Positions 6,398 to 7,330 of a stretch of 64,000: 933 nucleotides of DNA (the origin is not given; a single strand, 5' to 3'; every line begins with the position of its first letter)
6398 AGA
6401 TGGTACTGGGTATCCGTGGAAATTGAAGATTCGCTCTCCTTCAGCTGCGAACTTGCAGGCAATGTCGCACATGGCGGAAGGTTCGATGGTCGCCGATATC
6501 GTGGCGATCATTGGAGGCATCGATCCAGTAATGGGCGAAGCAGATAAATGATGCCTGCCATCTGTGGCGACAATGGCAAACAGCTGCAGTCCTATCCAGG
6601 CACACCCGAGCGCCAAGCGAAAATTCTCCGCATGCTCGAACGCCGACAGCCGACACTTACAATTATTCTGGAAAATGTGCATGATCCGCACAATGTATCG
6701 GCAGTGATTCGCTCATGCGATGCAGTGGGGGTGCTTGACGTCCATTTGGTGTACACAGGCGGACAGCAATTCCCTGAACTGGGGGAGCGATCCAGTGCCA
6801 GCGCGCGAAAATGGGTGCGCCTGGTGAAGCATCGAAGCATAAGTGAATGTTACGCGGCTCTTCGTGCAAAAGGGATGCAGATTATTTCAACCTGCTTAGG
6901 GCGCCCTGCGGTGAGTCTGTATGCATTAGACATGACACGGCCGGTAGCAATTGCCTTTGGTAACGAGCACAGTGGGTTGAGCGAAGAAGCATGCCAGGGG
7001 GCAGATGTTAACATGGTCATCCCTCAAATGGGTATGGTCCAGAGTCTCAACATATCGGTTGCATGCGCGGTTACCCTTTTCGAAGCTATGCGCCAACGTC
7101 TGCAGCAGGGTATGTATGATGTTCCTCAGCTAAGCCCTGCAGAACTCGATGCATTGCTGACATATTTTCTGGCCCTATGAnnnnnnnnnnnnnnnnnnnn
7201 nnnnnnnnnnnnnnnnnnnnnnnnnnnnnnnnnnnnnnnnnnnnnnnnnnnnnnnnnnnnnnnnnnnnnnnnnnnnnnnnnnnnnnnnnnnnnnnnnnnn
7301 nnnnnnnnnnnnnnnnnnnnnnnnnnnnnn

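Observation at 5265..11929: Translationally coupled operon joining an orphan nuoD to a SpoU methyltransferase, a cytochrome b-like membrane protein, asnB and an M61-PDZ peptidase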

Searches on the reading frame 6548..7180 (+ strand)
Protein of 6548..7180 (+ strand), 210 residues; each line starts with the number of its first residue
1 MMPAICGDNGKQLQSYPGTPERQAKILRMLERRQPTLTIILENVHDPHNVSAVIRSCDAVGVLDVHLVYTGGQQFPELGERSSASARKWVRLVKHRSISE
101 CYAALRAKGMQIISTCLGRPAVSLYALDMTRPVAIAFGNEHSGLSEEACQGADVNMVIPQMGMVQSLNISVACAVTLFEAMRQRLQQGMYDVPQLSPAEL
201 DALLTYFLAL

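Call 5: search_protein_families(library=pfam, proteins=[window:6548-7180:+])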
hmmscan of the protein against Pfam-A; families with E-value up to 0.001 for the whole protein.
window:6548-7180:+ (210 aa): 2 families
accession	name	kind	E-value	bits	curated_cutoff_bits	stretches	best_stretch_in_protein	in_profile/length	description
PF00588.24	SpoU_methylase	-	7.8e-34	117.2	29.7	1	37-178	2-142/142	SpoU rRNA Methylase family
PF12105.13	SpoU_methylas_C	-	0.00011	22.3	25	1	182-204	1-23/54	SpoU, rRNA methylase, C-terminal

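Call 6: search_protein_families(library=ncbifam, proteins=[window:6548-7180:+])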
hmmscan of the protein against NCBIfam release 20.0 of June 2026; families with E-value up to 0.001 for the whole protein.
window:6548-7180:+ (210 aa): 11 families
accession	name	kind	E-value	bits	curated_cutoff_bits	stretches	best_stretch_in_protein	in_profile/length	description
NF008295.0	PRK11081.1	equivalog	2.5e-59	200.6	227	1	19-199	2-182/230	tRNA (guanosine(18)-2'-O)-methyltransferase TrmH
TIGR00186.1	rRNA_methyl_3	equivalog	1.5e-25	90.1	160.15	1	29-184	86-240/240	23S rRNA (guanosine(2251)-2'-O)-methyltransferase RlmB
NF008386.0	PRK11181.1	equivalog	6.5e-25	87.8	366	1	24-185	83-243/244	23S rRNA (guanosine(2251)-2'-O)-methyltransferase RlmB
NF008117.0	PRK10864.1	equivalog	4.1e-19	69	267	1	39-184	199-342/344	tRNA/rRNA methyltransferase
TIGR00185.1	tRNA_yibK_trmL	equivalog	1.5e-13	50.9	190.6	1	37-187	2-151/154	tRNA (uridine(34)/cytosine(34)/5-carboxymethylaminomethyluridine(34)-2'-O)-methyltransferase TrmL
TIGR00050.1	rRNA_methyl_1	subfamily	7.9e-09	35.7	167.15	1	128-196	101-171/233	TrmJ/YjtD family RNA methyltransferase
NF000477.1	NshR_TsnR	equivalog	1.1e-06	28.3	425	1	38-184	118-264/266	NshR/TsnR family 23S rRNA methyltransferase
NF007752.0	PRK10433.1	equivalog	2.5e-06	27.2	212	1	131-192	106-166/228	tRNA/rRNA methyltransferase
NF007683.0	PRK10358.1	equivalog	5.6e-06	26.3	282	1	37-185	2-149/157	tRNA (uridine(34)/cytosine(34)/5-carboxymethylaminomethyluridine(34)-2'-O)-methyltransferase TrmL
NF041077.1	tRNAmeth_TrmJ_Sulfolob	equivalog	1.9e-05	24.4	350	1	129-188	100-159/229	tRNA (cytidine-2'-O-)-methyltransferase TrmJ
NF011694.0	PRK15114.1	equivalog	0.00049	19.7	280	0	130-181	106-157/246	tRNA (cytosine(32)/uridine(32)-2'-O)-methyltransferase TrmJ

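Call 64: search_solved_structures(query=window:6548-7180:+, max_evalue=1e-10)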
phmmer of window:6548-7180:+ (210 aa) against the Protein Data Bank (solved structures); distinct sequences matched with E-value up to 1e-10: 8.
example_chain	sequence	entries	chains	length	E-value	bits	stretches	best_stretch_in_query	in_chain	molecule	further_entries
1v2x_A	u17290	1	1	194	8.3e-49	169.5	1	19-204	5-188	tRNA (Gm18) methyltransferase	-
7edc_A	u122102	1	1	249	6.6e-47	163.3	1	19-191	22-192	tRNA (guanosine(18)-2'-O)-methyltransferase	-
1zjr_A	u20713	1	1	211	1.6e-37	132.7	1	21-205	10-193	tRNA (Guanosine-2'-O-)-methyltransferase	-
1gz0_A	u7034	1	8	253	2.3e-17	66.9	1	33-184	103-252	HYPOTHETICAL TRNA/RRNA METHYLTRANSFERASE YJFH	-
1ipa_A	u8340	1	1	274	4.2e-15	59.5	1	34-187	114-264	RNA 2'-O-RIBOSE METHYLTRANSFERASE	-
5kzk_A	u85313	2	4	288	6.5e-15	58.9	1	18-185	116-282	Probable RNA methyltransferase, TrmH family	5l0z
7qiu_A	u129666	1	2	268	2.5e-13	53.8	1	18-178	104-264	rRNA methylase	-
1x7o_A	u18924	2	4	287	9.4e-12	48.6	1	21-186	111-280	rRNA methyltransferase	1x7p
